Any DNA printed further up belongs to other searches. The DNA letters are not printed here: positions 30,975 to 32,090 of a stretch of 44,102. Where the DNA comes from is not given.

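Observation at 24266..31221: Molybdoenzyme cassette bracketed by duplicated 3' ends of BOTH neighbouring genes (A-cassette-X'|A'-X): footprint of Campbell-type capture of a circular DNA segment, without any recombinase gene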

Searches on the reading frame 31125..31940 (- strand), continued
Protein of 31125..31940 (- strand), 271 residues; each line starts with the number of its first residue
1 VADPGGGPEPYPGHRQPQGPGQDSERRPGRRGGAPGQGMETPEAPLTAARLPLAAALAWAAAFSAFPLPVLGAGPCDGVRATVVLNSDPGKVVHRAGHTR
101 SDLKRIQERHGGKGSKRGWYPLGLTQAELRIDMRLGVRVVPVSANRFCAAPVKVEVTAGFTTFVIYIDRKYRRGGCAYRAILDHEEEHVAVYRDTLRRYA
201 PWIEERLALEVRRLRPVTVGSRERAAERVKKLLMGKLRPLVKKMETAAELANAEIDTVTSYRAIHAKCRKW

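Call 45: find_encoding_contigs(protein=P0251, flank=10000, max_places=10)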
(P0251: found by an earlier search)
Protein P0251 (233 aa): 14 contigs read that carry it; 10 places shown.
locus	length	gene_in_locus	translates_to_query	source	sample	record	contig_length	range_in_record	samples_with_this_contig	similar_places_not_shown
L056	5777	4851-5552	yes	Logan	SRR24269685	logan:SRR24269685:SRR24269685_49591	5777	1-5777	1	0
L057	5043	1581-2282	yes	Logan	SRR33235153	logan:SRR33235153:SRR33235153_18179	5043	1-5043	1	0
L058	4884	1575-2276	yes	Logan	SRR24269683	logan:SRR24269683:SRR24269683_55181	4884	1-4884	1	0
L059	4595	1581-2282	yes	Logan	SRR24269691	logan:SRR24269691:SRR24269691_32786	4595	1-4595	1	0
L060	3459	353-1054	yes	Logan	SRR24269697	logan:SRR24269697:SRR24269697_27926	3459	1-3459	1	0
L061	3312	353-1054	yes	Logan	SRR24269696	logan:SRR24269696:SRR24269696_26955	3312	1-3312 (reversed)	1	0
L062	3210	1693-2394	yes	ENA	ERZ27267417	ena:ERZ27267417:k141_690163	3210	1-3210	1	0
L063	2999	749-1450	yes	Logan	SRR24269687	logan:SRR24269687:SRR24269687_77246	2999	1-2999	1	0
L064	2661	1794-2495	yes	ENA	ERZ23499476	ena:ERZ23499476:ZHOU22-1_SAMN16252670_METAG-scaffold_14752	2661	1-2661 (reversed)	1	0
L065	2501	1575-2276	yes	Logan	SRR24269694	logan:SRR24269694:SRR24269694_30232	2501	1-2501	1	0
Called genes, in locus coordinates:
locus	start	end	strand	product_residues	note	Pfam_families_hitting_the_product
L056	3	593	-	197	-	?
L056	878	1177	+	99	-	PF01909:NTP_transf_2, PF18765:Polbeta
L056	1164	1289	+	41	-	-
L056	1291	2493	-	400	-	PF02515:CoA_transf_3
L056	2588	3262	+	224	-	PF01209:Ubie_methyltran (weak), PF07021:MetW (weak), PF13489:Methyltransf_23, PF13649:Methyltransf_25, PF13847:Methyltransf_31, PF08241:Methyltransf_11, PF08242:Methyltransf_12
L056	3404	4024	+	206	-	PF05494:MlaC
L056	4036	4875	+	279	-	-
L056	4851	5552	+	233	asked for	-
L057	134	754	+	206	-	PF05494:MlaC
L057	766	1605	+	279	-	-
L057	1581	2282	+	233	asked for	-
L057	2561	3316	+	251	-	PF12838:Fer4_7 (weak), PF13187:Fer4_9 (weak), PF13237:Fer4_10 (weak), PF13247:Fer4_11, PF12838:Fer4_7, PF12797:Fer4_2 (weak), PF12837:Fer4_6 (weak), PF00037:Fer4, +1 more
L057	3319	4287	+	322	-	PF03916:NrfD, PF14589:NrfD_2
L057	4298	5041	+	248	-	?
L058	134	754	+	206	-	PF05494:MlaC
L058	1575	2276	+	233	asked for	-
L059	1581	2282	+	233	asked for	-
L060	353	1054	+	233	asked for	-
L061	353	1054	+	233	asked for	-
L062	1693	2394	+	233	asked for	-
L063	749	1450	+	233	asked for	-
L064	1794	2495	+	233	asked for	-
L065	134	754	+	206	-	PF05494:MlaC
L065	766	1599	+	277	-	-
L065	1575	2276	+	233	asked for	-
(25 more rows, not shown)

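Call 47: search_protein_families(library=ncbifam, proteins=[window:31125-31826:-], max_evalue=0.00001)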
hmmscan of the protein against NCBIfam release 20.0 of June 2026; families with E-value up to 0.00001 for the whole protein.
window:31125-31826:- (233 aa): 0 families

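Call 57: find_encoding_contigs(protein=P0261, flank=10000, max_places=6)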
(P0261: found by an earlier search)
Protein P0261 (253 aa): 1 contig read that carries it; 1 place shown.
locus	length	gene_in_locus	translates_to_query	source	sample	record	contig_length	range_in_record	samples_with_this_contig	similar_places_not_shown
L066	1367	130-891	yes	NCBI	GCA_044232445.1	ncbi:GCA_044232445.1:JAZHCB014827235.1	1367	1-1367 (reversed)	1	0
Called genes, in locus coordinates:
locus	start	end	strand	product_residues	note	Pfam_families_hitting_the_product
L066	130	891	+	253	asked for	PF08241:Methyltransf_11, PF08242:Methyltransf_12, PF13649:Methyltransf_25, PF13847:Methyltransf_31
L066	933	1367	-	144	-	?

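Call 61: search_protein_families(library=pfam, proteins=[window:31125-31826:-], max_evalue=10)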
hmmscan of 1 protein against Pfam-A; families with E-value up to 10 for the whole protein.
window:31125-31826:- (233 aa): 0 families
